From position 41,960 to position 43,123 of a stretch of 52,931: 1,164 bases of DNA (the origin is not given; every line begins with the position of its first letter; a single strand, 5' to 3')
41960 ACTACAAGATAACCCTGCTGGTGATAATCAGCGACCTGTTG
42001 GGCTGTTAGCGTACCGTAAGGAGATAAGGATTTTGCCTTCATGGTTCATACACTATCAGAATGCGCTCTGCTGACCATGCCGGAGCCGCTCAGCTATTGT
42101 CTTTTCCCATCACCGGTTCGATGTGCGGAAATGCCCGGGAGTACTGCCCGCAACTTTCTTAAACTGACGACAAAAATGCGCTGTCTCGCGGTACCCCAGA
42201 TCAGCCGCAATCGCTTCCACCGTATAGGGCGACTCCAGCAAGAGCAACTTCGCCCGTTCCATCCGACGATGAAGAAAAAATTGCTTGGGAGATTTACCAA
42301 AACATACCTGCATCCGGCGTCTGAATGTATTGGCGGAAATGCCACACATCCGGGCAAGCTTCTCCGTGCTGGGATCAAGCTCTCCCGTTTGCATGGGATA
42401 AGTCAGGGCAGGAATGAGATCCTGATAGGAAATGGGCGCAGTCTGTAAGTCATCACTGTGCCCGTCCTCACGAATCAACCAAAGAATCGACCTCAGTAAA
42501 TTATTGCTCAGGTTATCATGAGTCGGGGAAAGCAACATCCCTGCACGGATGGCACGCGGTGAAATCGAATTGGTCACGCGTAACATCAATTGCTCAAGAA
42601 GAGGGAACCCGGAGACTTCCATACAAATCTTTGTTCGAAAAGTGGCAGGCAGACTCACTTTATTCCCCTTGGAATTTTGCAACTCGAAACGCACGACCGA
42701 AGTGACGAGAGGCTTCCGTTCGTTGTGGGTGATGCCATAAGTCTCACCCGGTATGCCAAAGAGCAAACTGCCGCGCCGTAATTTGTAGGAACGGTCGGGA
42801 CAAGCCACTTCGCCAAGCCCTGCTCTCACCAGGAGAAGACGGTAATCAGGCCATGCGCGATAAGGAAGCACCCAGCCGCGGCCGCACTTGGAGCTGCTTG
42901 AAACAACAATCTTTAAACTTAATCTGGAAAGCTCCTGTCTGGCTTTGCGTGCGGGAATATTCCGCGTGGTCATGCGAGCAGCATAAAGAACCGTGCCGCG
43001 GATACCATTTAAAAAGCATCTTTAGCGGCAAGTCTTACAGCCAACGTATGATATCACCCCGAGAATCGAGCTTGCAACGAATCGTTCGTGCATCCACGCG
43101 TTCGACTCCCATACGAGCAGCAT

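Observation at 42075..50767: Three copies of a conserved bipartite intergenic element that splits the 16-kb gene run into a putative regulon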

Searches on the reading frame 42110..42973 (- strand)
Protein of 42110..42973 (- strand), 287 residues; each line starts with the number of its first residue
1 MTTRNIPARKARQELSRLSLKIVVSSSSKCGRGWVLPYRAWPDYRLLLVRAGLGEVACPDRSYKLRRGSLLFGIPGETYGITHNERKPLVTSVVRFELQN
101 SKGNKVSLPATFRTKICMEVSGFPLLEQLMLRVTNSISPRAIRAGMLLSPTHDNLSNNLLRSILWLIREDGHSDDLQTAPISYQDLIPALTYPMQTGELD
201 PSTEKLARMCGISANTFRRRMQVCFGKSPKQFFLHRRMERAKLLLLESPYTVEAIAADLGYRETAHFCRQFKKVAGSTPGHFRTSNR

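Call 11: search_protein_families(library=pfam, proteins=[window:42110-42973:-], max_evalue=0.001)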
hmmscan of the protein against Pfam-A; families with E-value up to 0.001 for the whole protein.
window:42110-42973:- (287 aa): 3 families
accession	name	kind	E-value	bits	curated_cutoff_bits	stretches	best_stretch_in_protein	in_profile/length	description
PF12833.13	HTH_18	-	1.2e-21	77.2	33.6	1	206-284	1-79/80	Helix-turn-helix domain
PF00165.29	HTH_AraC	-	2.2e-11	44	26.6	1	249-284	8-42/42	Bacterial regulatory helix-turn-helix proteins, AraC family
PF02311.25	AraC_binding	-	0.00013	22.2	21.1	1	28-102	8-82/135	AraC-like ligand binding domain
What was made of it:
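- On AraC/XylS-type activator operator: The protein from 42110-42973 matches HTH_18 (1.2e-21), HTH_AraC and AraC_binding (call 11).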

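Call 22: find_homologous_proteins(query=window:42110-42973:-, max_evalue=1e-20)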
Query window:42110-42973:- (287 aa): 18 proteins with E <= 1e-20 among 1698 candidates.
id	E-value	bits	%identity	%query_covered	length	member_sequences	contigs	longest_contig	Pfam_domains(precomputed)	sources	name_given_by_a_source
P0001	4.3e-190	648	100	100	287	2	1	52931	PF12833.14,PF00165.30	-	-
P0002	6.1e-108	379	63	99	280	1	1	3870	PF12833.14,PF00165.30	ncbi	ncbi:MAG: AraC family transcriptional regulator [Chthoniobacterales bacterium]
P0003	3.4e-106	373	61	100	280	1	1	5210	PF12833.14,PF00165.30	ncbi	ncbi:MAG: AraC family transcriptional regulator [Chthoniobacterales bacterium]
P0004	2.9e-84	301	52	95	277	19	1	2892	PF12833.14,PF00165.30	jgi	-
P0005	2.1e-82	295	54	93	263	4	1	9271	PF12833.14,PF00165.30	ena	-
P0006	8.7e-80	286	53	97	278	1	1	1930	PF12833.14,PF00165.30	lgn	-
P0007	1.1e-78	283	51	99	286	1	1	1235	PF12833.14,PF02311.26,PF00165.30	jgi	-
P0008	1.7e-78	282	51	95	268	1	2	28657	PF12833.14,PF02311.26,PF00165.30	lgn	-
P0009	5.1e-78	280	49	100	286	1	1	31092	PF12833.14,PF02311.26,PF00165.30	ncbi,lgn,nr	ncbi:MAG: helix-turn-helix transcriptional regulator [Verrucomicrobia bacterium]|nr:helix-turn-helix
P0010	1.1e-76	276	48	99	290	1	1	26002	PF12833.14,PF02311.26,PF00165.30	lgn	-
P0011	1.2e-76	276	50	97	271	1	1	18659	PF12833.14,PF00165.30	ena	-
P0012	3.0e-76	275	48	95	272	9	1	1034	PF12833.14,PF00165.30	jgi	jgi:AraC-like DNA-binding protein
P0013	4.1e-76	274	49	99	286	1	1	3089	PF12833.14,PF02311.26,PF00165.30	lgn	-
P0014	9.4e-75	270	48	98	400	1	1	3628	PF12833.14,PF00165.30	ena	-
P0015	9.8e-75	270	49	95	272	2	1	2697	PF12833.14,PF00165.30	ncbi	ncbi:MAG: AraC family transcriptional regulator [Verrucomicrobiota bacterium]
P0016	1.2e-74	269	49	95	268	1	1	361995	PF12833.14,PF00165.30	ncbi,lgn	-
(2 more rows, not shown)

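Call 23: find_encoding_contigs(protein=P0002, flank=10000, max_places=3)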
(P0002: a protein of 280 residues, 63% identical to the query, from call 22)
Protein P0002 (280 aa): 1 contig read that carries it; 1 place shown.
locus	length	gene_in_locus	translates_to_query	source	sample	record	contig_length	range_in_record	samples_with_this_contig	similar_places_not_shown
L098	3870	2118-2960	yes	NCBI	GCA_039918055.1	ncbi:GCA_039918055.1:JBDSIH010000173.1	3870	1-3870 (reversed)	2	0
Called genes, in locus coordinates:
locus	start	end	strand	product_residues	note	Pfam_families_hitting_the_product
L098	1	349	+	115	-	?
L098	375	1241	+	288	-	PF01261:AP_endonuc_2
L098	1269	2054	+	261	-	PF04951:Peptidase_M55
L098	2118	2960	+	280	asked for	PF12833:HTH_18, PF00165:HTH_AraC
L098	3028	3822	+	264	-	PF05721:PhyH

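Call 24: find_encoding_contigs(protein=P0003, flank=10000, max_places=3)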
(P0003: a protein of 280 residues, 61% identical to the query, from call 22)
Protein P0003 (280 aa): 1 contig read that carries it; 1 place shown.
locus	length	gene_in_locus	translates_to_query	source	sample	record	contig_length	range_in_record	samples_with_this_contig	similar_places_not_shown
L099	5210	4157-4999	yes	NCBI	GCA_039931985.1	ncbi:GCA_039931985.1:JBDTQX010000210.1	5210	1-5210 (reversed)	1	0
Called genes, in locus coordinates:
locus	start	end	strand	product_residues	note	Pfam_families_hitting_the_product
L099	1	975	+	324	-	?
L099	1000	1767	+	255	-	PF13385:Laminin_G_3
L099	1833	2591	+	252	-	PF13385:Laminin_G_3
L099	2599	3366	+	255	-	PF13385:Laminin_G_3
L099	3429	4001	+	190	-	-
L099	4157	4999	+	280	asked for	PF12833:HTH_18, PF00165:HTH_AraC (weak)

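Call 30: find_related_loci(query=window:42110-42973:-, collection=genome_contigs, flank=6000)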
Query window:42110-42973:- (287 aa) in genome_contigs; peptide patterns used: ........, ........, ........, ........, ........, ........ (x = any residue, [..] = any of these).
126 stretches matched a pattern; 79 encode a relative of the query (tblastn E <= 1e-3); 79 distinct loci.
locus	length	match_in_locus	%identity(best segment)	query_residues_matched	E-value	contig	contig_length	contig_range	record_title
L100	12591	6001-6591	28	72-283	2e-16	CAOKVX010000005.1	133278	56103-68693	MAG TPA_asm: uncultured Clostridia bacterium isolate SRR15730548_bin.26_metawrap_v1.3_MAG genome assembly, contig: NODE.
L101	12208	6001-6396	36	149-283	3e-16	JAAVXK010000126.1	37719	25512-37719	MAG: Lachnospiraceae bacterium isolate ABMPRH_221_0 k141_1377661, whole genome shotgun sequence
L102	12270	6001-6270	38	194-283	4e-13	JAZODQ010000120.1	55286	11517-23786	MAG: Acetatifactor sp. isolate T1900044751_TS20190417.MAGScoT_cleanbin_000054 SGB_2218_k141_2529703, whole genome shotgu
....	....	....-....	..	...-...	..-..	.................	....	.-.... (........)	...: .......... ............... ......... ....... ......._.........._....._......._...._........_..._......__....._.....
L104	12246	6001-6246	40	202-283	2e-12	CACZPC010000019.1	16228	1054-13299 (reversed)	MAG: Ruminococcaceae bacterium isolate RUG12816 genome assembly, contig: RUG12816_asm_19, whole genome shotgun sequence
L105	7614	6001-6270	37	194-283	3e-12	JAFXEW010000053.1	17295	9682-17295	MAG: Lachnospiraceae bacterium isolate RGIG6352 Sheep_Rectum-4__c334024, whole genome shotgun sequence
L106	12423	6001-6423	30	149-286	4e-12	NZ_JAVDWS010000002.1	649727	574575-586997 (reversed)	Algoriphagus sp. 4150 Ga0454475_02, whole genome shotgun sequence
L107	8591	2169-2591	28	149-286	5e-12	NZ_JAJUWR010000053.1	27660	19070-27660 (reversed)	Algoriphagus sp. AGSA1 053, whole genome shotgun sequence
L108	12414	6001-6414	28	149-283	1e-11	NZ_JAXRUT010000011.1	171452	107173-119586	Algoriphagus sp. D3-2-R+10 Scaffold11, whole genome shotgun sequence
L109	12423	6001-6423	28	149-286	9e-12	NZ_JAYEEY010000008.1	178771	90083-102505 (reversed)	Algoriphagus sp. C2-6-M1 Scaffold8, whole genome shotgun sequence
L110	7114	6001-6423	28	149-286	1e-11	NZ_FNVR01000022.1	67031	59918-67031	Algoriphagus boritolerans DSM 17298 = JCM 18970 strain DSM 17298, whole genome shotgun sequence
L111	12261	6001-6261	38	194-279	1e-11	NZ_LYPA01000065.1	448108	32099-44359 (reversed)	Paenibacillus oryzae strain 1DrF-4 scaffold34, whole genome shotgun sequence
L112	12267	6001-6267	36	198-286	2e-11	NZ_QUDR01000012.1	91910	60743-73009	Clostridium sp. AF37-5 AF37-5.Scaf12, whole genome shotgun sequence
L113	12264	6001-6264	38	200-283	3e-11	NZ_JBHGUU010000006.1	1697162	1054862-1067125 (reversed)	MAG: Paenibacillus sp. isolate bin.014_ECombo k141_127707, whole genome shotgun sequence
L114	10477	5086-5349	38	198-285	3e-11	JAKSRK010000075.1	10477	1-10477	MAG: Saccharofermentans sp. isolate Horse_feces253 MAG253_75, whole genome shotgun sequence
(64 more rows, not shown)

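Call 33: find_encoding_contigs(protein=P0009, flank=8000, max_places=2)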
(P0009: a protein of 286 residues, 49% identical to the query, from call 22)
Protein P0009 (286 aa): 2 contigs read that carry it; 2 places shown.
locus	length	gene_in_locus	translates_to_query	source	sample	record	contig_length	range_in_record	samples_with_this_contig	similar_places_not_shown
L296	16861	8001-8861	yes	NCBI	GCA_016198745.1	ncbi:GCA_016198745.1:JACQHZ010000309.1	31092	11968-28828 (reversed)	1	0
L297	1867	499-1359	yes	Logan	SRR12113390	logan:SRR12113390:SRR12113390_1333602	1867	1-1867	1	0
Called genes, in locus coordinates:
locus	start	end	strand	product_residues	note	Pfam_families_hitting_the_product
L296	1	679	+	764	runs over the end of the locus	PF16126:DUF4838, PF02837:Glyco_hydro_2_N (weak), PF13364:BetaGal_ABD2 (weak), PF22666:Glyco_hydro_2_N2 (faint)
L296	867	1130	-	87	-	-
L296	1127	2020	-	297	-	PF09549:RE_Bpu10I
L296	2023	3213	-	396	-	PF01555:N6_N4_Mtase (weak)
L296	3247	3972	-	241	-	-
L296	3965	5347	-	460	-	-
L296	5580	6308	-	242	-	PF00106:adh_short, PF05368:NmrA (weak), PF08659:KR (weak), PF13561:adh_short_C2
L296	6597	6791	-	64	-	-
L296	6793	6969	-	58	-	-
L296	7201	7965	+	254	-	PF07596:SBP_bac_10 (weak)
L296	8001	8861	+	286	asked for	PF02311:AraC_binding (weak), PF12833:HTH_18, PF00165:HTH_AraC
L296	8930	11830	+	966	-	PF08532:Glyco_hydro_42M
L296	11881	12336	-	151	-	PF00165:HTH_AraC, PF12833:HTH_18, PF00165:HTH_AraC (weak)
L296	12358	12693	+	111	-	-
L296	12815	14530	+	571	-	-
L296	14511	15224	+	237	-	-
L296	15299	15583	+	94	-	PF13517:FG-GAP_3 (faint)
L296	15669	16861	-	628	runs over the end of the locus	PF00528:BPD_transp_1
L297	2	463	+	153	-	?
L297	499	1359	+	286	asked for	PF02311:AraC_binding (weak), PF12833:HTH_18, PF00165:HTH_AraC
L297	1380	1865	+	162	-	?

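Call 34: find_encoding_contigs(protein=P0008, flank=8000, max_places=2)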
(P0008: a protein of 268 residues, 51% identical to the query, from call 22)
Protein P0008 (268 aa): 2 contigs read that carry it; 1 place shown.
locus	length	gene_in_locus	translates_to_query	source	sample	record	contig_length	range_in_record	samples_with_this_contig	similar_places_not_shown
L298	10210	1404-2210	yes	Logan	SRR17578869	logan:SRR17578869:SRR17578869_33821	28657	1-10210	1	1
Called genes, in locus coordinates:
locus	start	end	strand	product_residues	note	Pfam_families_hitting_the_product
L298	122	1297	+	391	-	PF13088:BNR_2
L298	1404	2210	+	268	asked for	PF02311:AraC_binding (weak), PF00165:HTH_AraC (weak), PF12833:HTH_18, PF00165:HTH_AraC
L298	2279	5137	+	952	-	PF08532:Glyco_hydro_42M (faint)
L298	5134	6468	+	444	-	PF00884:Sulfatase, PF01663:Phosphodiest (faint), PF16347:SGSH_C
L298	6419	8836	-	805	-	-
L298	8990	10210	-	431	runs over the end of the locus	PF00884:Sulfatase, PF01663:Phosphodiest (faint), PF16347:SGSH_C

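Call 35: find_encoding_contigs(protein=P0005, flank=8000, max_places=2)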
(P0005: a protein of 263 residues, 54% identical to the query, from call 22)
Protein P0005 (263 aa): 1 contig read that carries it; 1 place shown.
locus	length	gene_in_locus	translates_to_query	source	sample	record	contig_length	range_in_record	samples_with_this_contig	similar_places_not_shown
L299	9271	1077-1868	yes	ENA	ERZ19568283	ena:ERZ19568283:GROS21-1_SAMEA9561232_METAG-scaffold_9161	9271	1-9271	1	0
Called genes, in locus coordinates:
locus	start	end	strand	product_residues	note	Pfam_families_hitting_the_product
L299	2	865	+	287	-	?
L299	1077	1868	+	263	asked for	PF00165:HTH_AraC (weak), PF12833:HTH_18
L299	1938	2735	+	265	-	PF05721:PhyH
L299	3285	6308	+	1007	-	-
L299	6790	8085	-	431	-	PF13173:AAA_14, PF13635:DUF4143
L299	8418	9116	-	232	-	-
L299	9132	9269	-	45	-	?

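Call 44: find_encoding_contigs(protein=P0010, flank=6000, max_places=1)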
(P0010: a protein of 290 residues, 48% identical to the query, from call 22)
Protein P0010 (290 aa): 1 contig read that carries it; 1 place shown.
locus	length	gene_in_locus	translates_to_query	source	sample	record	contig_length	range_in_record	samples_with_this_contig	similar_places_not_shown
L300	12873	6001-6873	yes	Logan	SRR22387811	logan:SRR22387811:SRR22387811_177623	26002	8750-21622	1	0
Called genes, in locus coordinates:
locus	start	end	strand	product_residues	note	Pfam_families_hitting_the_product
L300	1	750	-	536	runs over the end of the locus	-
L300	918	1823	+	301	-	PF02311:AraC_binding (weak), PF12833:HTH_18, PF00165:HTH_AraC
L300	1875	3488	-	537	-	-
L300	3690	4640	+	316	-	PF02311:AraC_binding (weak), PF12833:HTH_18, PF00165:HTH_AraC (weak)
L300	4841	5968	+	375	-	PF01208:URO-D (weak)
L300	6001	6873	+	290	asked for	PF02311:AraC_binding (faint), PF00165:HTH_AraC (weak), PF12833:HTH_18, PF00165:HTH_AraC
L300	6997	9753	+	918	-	PF16126:DUF4838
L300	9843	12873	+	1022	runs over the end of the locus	-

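Call 45: find_encoding_contigs(protein=P0011, flank=6000, max_places=1)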
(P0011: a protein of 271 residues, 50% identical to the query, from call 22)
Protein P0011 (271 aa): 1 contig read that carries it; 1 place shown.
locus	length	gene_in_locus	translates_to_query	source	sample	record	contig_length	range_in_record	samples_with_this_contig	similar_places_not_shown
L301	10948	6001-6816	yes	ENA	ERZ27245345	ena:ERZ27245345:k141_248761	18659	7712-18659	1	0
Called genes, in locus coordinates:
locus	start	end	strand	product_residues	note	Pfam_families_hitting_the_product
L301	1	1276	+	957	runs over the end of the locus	PF12951:PATR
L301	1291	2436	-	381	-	PF00392:GntR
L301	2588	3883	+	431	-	PF00764:Arginosuc_synth, PF20979:Arginosuc_syn_C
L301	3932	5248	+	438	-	PF00278:Orn_DAP_Arg_deC, PF02784:Orn_Arg_deC_N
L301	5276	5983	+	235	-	-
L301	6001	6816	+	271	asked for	PF12833:HTH_18, PF00165:HTH_AraC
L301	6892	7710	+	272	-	PF05721:PhyH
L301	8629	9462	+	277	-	PF00145:DNA_methylase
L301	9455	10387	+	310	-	PF16280:DUF4928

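Call 46: find_encoding_contigs(protein=P0016, flank=6000, max_places=1)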
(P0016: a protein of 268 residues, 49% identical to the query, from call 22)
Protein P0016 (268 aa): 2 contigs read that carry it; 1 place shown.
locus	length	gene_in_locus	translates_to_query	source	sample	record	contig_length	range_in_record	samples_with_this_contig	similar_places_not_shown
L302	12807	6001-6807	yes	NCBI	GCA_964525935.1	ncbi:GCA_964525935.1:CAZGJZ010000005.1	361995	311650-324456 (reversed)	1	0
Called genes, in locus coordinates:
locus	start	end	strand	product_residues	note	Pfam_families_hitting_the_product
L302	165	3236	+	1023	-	PF10101:DUF2339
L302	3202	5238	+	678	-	PF13163:DUF3999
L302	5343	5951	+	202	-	PF13489:Methyltransf_23, PF13649:Methyltransf_25, PF13847:Methyltransf_31, PF08241:Methyltransf_11, PF08242:Methyltransf_12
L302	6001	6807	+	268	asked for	PF00165:HTH_AraC (weak), PF12833:HTH_18, PF00165:HTH_AraC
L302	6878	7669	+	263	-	PF05721:PhyH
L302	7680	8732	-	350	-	PF16220:DUF4880 (weak), PF04773:FecR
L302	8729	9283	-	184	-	PF04542:Sigma70_r2, PF07638:Sigma70_ECF, PF00196:GerE (faint), PF08281:Sigma70_r4_2, PF04545:Sigma70_r4, PF13384:HTH_23 (faint)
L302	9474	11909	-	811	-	PF07715:Plug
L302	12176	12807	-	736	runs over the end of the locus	PF07715:Plug, PF00593:TonB_dep_Rec_b-barrel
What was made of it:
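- An ECF sigma/FecR pair lies near the AraC-PhyH pair in L302 (call 46).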

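Call 52: search_protein_families(library=ncbifam, proteins=[window:42110-42973:-], max_evalue=0.00001)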
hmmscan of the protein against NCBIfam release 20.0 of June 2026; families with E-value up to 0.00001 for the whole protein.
window:42110-42973:- (287 aa): 12 families
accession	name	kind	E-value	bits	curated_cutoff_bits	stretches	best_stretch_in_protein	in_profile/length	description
NF049932.1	TranspRegBtr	equivalog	1.4e-13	50.2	900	1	52-282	39-262/531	bacillibactin transport transcriptional regulator Btr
NF006902.0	PRK09393.1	equivalog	6.4e-13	48.6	425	1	195-285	231-321/327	transcriptional regulator FtrA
TIGR04094.1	adjacent_YSIRK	equivalog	2.8e-12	46.3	200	1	203-283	304-383/383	YSIRK-targeted surface antigen transcriptional regulator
NF049968.1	QhpR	equivalog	5.1e-11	42.3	250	1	197-283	199-284/284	AraC-like transcriptional regulator QhpR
TIGR02297.1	HpaA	equivalog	7.7e-11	41.8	274.65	1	209-284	211-286/287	4-hydroxyphenylacetate catabolism regulatory protein HpaA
NF050186.1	TransRegGliRPseudo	equivalog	9.5e-11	41.6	570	1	201-286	253-337/338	AraC family transcriptional regulator GliR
NF007860.0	PRK10572.1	equivalog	7.7e-10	38.1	208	1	151-286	153-285/292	arabinose operon transcriptional regulator AraC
NF047788.1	TransRegPocR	equivalog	4e-08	32.9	500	1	217-285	226-290/296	transcriptional regulator PocR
NF007633.0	PRK10296.1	equivalog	6.6e-08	32.4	264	1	204-284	193-273/280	transcriptional regulator ChbR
NF052371.1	TransRegGbdRPseu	equivalog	1.5e-06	27.5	480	1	204-284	245-325/365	choline metabolism transcriptional regulator GbdR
NF010028.0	PRK13503.1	equivalog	2.9e-06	26.9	288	1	202-284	189-271/278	HTH-type transcriptional activator RhaS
NF053784.1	TranRegCyprAlk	equivalog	3.3e-06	26.7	500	1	155-284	209-335/336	transcriptional regulator CypR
